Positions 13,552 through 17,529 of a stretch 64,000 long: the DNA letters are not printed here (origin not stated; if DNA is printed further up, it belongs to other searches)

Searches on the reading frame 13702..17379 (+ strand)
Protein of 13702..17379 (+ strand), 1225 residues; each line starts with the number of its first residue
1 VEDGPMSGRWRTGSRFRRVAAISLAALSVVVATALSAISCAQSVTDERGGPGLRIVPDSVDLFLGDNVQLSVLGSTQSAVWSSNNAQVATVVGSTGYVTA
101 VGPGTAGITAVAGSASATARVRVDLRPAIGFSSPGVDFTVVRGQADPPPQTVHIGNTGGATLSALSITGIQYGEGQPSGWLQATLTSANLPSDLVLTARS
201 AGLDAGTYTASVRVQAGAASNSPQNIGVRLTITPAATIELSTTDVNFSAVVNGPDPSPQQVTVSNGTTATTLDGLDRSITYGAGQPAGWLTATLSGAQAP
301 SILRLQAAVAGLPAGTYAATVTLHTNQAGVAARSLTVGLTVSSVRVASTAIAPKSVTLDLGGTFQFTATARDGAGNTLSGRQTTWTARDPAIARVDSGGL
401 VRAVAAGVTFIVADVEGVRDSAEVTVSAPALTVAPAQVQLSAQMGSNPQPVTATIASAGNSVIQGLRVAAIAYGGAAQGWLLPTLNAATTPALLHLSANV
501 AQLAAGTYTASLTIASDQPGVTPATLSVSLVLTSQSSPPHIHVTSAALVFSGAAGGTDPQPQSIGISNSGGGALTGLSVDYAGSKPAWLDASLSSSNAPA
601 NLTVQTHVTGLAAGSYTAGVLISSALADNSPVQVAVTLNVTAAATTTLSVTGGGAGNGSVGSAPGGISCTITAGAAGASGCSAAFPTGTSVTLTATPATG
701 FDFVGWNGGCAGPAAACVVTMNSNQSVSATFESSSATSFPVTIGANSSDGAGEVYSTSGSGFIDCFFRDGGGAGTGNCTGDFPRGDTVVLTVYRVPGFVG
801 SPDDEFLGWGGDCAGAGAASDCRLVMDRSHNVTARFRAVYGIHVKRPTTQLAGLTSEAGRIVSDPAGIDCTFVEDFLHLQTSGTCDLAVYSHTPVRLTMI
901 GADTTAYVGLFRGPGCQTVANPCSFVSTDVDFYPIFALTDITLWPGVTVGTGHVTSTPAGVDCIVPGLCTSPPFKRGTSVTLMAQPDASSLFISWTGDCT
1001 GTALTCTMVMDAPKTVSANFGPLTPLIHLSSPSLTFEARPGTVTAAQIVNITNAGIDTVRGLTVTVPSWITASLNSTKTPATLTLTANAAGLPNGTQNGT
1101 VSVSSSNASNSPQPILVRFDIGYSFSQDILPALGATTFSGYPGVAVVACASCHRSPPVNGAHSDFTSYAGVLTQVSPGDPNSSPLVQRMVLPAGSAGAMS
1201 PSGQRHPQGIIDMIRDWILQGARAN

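Call 44: search_protein_families(library=pfam, proteins=[window:13702-17379:+], max_evalue=0.001)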
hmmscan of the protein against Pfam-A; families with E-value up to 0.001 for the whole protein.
window:13702-17379:+ (1225 aa): 3 families
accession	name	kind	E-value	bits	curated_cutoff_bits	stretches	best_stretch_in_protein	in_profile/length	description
PF18998.6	Flg_new_2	-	2.2e-26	92.1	23.6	2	669-733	3-71/73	Divergent InlB B-repeat domain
PF02368.24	Big_2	-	5.2e-12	46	22.8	2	54-120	6-76/79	Bacterial Ig-like domain (group 2)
PF22359.2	Big-like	-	0.00089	19.9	27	0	382-428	2-48/48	Bacterial Ig-like domain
